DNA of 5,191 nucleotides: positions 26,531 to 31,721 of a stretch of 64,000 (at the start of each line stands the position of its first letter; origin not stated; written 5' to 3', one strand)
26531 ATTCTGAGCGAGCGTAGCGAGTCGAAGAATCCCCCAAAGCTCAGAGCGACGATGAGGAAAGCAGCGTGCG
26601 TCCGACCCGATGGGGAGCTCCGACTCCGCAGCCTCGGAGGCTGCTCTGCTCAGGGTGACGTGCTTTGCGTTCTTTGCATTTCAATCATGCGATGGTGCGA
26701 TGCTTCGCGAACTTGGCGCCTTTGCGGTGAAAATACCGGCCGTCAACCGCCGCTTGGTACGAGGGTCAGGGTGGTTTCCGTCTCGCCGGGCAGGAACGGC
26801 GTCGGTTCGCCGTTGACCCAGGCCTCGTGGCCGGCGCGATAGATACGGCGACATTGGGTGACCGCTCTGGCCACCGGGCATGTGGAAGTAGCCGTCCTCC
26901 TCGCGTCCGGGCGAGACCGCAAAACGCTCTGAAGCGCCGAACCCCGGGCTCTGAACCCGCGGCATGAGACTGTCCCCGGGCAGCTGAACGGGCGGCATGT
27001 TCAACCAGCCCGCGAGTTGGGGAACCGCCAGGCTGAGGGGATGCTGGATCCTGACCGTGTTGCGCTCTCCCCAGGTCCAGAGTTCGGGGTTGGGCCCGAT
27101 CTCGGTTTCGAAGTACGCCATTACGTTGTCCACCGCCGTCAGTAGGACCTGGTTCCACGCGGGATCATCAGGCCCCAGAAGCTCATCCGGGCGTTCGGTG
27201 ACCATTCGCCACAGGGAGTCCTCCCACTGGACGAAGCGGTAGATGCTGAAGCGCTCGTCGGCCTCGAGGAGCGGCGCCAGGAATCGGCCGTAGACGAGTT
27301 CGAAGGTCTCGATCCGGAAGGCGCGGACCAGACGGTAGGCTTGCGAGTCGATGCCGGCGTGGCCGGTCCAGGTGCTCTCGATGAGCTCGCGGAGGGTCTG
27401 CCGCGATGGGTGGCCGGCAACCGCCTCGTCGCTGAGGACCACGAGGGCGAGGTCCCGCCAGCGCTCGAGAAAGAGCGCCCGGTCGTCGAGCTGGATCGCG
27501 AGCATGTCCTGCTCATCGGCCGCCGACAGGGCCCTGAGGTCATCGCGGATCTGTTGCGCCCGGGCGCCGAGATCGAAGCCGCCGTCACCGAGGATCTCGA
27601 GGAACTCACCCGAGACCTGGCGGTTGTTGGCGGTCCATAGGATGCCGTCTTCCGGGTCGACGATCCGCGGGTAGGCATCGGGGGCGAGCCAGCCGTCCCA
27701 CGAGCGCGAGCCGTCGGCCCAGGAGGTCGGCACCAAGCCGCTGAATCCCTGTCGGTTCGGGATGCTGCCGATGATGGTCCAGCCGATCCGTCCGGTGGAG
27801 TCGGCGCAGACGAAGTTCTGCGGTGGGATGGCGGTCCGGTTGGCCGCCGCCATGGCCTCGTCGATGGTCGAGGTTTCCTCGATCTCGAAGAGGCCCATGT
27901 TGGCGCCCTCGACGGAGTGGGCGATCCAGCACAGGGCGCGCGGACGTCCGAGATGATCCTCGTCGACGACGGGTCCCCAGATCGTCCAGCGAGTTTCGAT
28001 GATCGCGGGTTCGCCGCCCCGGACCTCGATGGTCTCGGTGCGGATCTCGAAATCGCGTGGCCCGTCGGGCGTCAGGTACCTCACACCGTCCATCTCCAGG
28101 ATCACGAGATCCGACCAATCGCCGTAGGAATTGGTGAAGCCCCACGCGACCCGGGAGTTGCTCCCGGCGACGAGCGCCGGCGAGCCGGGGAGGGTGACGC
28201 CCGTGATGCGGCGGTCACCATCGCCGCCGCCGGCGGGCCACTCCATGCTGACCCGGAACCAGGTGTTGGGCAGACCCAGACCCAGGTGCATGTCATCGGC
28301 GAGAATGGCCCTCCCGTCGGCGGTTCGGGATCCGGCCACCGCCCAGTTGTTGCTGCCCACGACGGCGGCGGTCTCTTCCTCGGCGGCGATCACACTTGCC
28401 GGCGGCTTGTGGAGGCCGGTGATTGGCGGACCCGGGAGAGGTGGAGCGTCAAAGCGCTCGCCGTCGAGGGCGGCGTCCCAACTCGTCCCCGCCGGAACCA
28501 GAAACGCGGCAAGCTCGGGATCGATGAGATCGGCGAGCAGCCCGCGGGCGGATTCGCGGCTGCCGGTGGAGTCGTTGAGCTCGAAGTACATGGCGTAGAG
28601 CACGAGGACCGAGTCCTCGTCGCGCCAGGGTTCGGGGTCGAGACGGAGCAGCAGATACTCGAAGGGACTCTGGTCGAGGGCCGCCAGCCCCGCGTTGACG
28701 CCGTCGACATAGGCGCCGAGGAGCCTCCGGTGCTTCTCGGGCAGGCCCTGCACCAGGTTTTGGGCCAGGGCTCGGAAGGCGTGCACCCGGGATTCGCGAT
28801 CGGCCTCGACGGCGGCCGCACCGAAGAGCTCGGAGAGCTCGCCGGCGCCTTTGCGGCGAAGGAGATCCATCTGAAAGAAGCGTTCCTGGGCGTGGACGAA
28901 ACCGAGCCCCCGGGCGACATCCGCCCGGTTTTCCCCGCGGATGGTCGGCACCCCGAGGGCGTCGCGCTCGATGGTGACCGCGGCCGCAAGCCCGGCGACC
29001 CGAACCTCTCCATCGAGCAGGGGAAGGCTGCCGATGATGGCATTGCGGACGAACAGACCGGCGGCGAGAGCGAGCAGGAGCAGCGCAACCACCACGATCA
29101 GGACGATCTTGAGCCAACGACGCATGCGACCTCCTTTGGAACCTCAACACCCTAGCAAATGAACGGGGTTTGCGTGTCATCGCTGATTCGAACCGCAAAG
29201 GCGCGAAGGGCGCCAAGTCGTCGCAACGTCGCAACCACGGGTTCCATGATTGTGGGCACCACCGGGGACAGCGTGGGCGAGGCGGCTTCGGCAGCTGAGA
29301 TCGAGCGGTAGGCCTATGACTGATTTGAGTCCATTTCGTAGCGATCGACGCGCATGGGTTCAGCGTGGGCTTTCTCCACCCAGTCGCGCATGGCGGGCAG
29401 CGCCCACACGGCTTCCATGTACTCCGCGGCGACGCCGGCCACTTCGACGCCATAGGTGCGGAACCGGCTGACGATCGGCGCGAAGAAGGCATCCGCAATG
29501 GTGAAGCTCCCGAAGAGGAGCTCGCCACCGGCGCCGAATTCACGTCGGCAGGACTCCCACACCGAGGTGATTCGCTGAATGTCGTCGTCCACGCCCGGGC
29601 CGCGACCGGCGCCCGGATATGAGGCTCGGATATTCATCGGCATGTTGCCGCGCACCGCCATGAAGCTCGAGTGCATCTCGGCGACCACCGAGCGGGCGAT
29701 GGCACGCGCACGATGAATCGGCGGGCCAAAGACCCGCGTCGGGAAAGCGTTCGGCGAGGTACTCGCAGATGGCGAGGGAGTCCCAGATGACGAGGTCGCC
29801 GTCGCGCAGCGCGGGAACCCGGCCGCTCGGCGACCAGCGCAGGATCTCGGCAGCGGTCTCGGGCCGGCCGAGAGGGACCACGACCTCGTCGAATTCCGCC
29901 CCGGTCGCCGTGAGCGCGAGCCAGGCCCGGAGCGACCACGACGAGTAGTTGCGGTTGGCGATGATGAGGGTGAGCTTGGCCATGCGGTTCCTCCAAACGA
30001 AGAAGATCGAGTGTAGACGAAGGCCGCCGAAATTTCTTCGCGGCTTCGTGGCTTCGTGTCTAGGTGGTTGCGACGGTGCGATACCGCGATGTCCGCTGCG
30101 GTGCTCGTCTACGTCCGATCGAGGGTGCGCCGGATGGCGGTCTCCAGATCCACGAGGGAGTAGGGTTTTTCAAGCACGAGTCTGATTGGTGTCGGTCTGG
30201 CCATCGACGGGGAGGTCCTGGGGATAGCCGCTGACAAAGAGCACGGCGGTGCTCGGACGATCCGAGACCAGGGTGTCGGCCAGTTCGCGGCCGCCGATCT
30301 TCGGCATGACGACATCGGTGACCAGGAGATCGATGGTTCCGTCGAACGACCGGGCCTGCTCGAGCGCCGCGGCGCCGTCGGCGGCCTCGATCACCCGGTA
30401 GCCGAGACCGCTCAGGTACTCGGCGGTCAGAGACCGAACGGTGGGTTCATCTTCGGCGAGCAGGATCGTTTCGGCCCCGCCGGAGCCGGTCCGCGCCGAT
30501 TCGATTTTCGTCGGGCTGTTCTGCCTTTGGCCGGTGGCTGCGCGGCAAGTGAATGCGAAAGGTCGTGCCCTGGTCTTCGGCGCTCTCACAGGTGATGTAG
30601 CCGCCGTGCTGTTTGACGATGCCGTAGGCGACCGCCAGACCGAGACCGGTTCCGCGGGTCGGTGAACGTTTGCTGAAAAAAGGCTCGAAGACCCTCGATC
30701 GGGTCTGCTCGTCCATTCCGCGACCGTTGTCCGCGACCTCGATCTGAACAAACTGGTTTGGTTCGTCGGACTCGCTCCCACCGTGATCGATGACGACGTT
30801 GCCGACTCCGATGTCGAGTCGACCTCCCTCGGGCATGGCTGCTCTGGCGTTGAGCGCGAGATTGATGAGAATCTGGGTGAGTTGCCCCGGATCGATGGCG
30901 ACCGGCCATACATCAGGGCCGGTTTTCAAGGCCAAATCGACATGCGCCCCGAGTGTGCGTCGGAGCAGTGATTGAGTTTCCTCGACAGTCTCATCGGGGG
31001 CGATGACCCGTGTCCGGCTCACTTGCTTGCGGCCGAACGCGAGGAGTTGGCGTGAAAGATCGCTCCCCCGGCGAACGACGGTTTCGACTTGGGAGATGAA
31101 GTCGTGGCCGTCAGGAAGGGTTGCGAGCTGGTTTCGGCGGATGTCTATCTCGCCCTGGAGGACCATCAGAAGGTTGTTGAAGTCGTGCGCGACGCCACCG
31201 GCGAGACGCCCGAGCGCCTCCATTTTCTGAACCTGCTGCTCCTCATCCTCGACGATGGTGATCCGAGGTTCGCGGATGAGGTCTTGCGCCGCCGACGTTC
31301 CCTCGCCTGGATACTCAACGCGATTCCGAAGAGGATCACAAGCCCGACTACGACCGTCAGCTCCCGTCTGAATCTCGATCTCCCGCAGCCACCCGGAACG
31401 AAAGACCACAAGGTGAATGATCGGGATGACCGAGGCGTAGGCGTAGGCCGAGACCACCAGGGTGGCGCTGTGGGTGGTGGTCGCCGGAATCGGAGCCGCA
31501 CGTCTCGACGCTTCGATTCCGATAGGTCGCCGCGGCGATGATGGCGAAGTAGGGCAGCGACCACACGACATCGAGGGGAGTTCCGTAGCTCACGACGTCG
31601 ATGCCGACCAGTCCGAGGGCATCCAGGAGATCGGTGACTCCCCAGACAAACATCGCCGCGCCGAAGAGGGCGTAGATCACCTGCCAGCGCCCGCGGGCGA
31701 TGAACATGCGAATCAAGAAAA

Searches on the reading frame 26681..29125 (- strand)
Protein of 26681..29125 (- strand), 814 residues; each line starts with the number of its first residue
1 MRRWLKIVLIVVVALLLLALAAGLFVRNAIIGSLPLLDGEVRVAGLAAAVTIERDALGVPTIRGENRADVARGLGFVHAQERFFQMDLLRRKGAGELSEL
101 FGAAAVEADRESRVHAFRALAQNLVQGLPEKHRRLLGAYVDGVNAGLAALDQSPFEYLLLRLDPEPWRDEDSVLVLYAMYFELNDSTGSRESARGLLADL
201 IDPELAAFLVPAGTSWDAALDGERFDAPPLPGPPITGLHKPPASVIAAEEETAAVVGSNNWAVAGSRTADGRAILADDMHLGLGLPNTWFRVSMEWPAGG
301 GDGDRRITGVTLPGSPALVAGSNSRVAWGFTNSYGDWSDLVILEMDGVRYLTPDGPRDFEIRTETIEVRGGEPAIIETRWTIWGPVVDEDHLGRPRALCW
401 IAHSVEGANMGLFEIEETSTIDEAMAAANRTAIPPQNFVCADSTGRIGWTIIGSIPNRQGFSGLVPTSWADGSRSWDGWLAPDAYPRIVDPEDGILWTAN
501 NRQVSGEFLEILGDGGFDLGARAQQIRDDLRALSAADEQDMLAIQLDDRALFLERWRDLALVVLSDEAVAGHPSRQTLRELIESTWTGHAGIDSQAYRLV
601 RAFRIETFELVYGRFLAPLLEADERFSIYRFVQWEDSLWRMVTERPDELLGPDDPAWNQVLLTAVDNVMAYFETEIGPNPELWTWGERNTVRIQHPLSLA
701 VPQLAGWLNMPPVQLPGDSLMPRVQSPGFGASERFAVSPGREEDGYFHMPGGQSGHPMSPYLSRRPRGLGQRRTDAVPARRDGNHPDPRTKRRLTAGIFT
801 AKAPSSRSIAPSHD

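Call 47: search_protein_families(library=pfam, proteins=[window:26681-29125:-], max_evalue=0.001)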
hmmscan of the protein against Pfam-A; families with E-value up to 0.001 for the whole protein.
window:26681-29125:- (814 aa): 1 family
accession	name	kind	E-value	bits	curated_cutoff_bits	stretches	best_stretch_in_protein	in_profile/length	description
PF01804.23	Penicil_amidase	-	4.9e-149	498.9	21.3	1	50-762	2-651/675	Penicillin amidase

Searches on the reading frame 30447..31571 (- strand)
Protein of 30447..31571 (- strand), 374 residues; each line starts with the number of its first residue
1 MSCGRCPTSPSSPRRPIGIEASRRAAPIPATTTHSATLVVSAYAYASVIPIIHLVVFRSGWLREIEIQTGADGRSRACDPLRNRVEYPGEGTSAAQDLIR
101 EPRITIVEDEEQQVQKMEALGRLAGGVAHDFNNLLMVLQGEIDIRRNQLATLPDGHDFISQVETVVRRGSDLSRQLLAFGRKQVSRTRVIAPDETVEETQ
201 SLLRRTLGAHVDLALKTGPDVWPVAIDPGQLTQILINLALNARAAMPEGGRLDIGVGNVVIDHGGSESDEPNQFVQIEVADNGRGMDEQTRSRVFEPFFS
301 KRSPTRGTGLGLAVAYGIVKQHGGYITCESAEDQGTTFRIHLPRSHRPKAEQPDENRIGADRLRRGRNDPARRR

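Call 47: search_protein_families(library=pfam, proteins=[window:30447-31571:-], max_evalue=0.001)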
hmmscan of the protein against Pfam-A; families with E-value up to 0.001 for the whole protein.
window:30447-31571:- (374 aa): 1 family
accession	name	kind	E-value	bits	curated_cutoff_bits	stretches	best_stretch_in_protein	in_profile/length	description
PF02518.31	HATPase_c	-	4.5e-24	85.5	26.4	1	227-344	2-109/111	Histidine kinase-, DNA gyrase B-, and HSP90-like ATPase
